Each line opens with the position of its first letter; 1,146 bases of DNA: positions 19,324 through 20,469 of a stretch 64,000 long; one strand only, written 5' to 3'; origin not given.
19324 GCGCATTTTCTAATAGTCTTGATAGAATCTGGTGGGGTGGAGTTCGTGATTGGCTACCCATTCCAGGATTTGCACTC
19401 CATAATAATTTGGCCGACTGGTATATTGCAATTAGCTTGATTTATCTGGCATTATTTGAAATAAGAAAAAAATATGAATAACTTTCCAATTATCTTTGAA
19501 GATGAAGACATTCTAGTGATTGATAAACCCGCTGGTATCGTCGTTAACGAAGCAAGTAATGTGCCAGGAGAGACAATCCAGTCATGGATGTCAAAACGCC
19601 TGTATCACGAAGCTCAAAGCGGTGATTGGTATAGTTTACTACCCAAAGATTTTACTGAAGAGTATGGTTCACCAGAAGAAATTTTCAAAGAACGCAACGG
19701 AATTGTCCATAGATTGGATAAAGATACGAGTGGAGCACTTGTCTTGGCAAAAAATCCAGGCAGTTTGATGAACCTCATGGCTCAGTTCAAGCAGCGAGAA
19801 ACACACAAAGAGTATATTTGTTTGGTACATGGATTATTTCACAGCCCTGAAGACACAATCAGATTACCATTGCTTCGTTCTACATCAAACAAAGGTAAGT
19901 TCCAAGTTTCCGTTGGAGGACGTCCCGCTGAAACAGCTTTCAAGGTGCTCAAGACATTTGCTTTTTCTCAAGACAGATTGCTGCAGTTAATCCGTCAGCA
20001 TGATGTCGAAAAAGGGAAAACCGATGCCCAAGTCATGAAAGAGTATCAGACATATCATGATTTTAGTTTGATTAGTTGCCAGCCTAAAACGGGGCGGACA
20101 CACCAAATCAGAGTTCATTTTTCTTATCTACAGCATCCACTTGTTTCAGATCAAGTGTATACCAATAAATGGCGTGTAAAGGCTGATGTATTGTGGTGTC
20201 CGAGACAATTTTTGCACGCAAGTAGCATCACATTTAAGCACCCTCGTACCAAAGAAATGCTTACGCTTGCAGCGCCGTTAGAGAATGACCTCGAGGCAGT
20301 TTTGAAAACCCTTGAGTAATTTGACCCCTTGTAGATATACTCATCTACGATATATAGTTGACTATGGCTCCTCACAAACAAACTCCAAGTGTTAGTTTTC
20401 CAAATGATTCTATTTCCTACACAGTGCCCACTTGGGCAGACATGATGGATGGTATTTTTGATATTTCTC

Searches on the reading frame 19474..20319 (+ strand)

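Call 71: search_protein_families(library=pfam, proteins=[window:19474-20319:+], max_evalue=0.00001)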
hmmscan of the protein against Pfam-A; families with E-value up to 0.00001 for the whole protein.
window:19474-20319:+ (281 aa): 1 family
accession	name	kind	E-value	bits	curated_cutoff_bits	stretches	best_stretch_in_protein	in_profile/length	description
PF00849.27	PseudoU_synth_2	-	9.8e-29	101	26.8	1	12-217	1-151/152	RNA pseudouridylate synthase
